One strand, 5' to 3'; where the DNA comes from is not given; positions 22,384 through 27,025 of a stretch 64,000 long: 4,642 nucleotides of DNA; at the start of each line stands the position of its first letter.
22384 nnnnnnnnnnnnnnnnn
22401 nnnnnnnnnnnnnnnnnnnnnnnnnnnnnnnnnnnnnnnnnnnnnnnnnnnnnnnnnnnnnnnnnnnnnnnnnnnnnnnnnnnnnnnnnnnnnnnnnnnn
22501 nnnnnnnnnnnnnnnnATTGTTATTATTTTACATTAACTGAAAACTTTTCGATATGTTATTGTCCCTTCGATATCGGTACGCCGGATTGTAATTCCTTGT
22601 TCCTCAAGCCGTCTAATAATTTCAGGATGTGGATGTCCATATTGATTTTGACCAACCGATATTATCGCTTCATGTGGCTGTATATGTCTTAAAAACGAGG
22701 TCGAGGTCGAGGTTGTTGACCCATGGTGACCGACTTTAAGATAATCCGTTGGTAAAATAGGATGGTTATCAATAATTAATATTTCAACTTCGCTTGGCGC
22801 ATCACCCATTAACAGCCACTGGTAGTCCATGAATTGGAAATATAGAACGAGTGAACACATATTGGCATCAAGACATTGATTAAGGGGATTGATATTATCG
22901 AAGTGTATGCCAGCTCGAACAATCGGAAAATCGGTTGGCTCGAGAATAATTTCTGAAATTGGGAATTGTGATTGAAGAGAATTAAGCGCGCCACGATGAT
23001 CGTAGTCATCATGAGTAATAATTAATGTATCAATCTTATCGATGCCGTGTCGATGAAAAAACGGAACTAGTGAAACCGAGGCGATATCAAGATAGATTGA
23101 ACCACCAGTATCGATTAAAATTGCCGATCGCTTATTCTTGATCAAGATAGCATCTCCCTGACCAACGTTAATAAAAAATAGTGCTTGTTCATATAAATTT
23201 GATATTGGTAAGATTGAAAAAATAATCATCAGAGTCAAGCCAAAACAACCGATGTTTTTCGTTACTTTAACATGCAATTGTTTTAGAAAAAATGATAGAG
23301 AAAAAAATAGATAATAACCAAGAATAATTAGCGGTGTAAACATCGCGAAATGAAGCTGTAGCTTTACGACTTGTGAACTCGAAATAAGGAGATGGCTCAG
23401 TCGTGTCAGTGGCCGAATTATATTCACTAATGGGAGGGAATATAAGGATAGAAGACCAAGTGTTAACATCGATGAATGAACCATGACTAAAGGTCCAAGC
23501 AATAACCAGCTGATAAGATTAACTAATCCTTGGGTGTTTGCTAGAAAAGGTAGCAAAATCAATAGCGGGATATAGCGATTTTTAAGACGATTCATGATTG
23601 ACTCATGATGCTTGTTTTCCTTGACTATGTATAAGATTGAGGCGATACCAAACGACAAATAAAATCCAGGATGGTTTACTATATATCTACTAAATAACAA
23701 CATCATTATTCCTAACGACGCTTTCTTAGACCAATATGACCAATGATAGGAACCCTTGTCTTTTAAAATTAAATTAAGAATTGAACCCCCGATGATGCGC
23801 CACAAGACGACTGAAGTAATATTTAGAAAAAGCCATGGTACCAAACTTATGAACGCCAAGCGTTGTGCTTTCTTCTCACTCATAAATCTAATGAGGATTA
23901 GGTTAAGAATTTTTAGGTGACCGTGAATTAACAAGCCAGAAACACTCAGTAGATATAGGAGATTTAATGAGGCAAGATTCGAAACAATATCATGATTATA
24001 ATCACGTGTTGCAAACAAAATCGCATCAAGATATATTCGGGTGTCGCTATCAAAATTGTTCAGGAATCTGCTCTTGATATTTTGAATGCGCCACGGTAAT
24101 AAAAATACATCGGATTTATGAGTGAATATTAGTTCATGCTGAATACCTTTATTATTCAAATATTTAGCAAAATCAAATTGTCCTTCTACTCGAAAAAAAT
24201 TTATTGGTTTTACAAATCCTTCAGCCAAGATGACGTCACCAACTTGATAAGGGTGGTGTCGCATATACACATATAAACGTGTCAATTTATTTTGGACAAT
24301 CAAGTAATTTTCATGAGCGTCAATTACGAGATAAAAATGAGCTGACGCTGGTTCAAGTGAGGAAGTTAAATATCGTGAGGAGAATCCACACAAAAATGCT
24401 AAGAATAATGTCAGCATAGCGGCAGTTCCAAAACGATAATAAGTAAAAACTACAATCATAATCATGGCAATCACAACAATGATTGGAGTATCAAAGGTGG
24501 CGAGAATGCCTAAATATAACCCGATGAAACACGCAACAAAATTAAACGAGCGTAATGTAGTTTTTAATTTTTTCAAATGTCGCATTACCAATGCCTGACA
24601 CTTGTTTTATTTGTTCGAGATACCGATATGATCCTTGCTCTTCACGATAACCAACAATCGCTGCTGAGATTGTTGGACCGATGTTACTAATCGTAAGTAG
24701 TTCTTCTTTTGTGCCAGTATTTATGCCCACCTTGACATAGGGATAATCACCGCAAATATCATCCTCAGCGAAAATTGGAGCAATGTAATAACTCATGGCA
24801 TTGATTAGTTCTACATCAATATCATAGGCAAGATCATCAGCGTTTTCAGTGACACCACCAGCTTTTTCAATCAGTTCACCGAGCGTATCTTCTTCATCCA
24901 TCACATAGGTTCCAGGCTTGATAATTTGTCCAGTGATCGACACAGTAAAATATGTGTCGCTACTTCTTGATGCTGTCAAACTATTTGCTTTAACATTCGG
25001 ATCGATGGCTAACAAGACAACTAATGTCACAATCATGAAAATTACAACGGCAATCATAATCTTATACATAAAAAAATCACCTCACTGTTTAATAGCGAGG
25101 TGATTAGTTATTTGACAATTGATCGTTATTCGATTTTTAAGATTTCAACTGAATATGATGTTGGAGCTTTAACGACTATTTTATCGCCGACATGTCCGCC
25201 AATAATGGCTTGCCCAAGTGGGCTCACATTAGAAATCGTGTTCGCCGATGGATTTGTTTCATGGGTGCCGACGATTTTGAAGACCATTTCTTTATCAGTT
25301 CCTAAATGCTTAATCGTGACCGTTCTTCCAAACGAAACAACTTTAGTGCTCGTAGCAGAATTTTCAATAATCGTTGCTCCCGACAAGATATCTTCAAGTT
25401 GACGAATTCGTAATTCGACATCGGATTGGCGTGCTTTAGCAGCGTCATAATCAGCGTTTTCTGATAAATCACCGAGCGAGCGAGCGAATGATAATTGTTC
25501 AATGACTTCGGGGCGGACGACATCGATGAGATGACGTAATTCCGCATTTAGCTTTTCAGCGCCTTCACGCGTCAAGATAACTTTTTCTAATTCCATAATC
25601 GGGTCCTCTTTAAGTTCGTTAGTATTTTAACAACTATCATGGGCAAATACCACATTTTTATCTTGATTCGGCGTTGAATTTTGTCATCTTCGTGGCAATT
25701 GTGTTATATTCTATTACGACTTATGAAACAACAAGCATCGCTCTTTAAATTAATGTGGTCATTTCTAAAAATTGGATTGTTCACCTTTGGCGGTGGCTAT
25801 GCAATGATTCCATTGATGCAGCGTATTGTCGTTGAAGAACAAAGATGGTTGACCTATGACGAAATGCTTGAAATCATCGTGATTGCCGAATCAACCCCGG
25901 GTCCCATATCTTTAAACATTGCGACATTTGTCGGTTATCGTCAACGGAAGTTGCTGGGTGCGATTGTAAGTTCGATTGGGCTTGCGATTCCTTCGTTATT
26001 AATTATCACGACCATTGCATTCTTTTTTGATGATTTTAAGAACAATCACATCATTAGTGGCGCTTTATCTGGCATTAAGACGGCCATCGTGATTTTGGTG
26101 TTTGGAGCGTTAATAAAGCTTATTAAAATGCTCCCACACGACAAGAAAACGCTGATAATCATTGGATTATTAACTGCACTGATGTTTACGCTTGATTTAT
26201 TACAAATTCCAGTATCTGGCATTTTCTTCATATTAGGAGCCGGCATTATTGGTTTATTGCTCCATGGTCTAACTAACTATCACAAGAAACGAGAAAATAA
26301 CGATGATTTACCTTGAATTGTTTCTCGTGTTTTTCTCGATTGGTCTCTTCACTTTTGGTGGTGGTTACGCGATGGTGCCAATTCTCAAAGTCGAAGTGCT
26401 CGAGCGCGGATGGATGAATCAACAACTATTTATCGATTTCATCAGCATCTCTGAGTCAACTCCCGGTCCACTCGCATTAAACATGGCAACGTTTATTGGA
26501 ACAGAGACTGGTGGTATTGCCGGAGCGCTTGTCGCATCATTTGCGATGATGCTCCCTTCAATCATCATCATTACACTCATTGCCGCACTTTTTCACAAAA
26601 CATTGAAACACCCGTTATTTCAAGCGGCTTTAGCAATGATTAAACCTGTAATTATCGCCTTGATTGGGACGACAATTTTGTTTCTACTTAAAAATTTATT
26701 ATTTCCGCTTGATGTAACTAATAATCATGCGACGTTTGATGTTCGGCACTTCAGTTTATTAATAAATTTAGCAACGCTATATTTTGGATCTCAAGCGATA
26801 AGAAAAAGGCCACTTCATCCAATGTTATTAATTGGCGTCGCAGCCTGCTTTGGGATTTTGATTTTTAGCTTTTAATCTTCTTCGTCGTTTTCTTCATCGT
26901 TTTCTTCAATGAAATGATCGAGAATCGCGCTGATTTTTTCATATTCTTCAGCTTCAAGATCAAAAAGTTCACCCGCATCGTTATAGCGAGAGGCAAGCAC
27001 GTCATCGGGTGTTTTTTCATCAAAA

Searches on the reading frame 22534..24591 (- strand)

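Call 68: search_protein_families(library=pfam, proteins=[window:22534-24591:-], max_evalue=0.000001)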
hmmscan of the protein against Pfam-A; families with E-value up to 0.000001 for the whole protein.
window:22534-24591:- (685 aa): 2 families
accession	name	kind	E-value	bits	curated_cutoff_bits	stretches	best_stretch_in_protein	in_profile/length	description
PF00753.33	Lactamase_B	-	4e-12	46.9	22.7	1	475-553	2-77/196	Metallo-beta-lactamase superfamily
PF13567.11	DUF4131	-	3.4e-08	33.8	31.6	1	104-154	106-157/165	Domain of unknown function (DUF4131)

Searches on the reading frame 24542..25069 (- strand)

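Call 80: search_protein_families(library=pfam, proteins=[window:24542-25069:-], max_evalue=0.000001)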
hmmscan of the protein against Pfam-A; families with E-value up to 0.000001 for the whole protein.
window:24542-25069:- (175 aa): 2 families
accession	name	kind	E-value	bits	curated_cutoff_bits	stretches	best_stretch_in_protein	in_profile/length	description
PF12836.13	HHH_3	-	8.2e-17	61.5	27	1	112-173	4-65/65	Helix-hairpin-helix motif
PF10531.15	SLBB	-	4.1e-07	30.1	27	1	43-78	2-37/55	SLBB domain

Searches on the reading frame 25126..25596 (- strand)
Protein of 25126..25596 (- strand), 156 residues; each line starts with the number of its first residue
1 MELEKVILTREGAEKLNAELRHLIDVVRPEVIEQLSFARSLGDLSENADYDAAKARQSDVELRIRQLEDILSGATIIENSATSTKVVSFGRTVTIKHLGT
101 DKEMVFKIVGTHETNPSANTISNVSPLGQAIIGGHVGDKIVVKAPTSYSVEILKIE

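Call 80: search_protein_families(library=pfam, proteins=[window:25126-25596:-], max_evalue=0.000001)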
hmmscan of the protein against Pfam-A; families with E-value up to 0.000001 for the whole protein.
window:25126-25596:- (156 aa): 2 families
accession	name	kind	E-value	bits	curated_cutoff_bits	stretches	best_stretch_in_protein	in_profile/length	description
PF03449.20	GreA_GreB_N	-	2.7e-27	95.2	24.5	1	7-76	2-71/71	Transcription elongation factor, N-terminal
PF01272.25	GreA_GreB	-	4.3e-23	81.5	26.9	1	84-156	3-76/77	Transcription elongation factor, GreA/GreB, C-term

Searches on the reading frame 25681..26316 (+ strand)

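Call 68: search_protein_families(library=pfam, proteins=[window:25681-26316:+], max_evalue=0.000001)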
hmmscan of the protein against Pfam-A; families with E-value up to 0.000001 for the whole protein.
window:25681-26316:+ (211 aa): 1 family
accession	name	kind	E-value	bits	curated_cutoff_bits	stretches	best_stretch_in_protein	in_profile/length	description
PF02417.20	Chromate_transp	-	7e-48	163.2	28.6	1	22-192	1-166/166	Chromate transporter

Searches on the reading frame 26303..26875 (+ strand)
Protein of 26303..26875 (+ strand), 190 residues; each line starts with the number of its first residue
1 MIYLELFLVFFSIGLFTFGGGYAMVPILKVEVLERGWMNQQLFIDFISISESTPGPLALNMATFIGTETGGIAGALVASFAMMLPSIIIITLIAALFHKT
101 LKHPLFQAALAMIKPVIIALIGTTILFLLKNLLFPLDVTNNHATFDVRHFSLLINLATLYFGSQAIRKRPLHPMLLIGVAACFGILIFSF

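Call 68: search_protein_families(library=pfam, proteins=[window:26303-26875:+], max_evalue=0.000001)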
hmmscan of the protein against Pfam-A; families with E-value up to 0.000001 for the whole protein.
window:26303-26875:+ (190 aa): 1 family
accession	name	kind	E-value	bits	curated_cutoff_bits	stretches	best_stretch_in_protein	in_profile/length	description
PF02417.20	Chromate_transp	-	5.1e-42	144.2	28.6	1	4-185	1-166/166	Chromate transporter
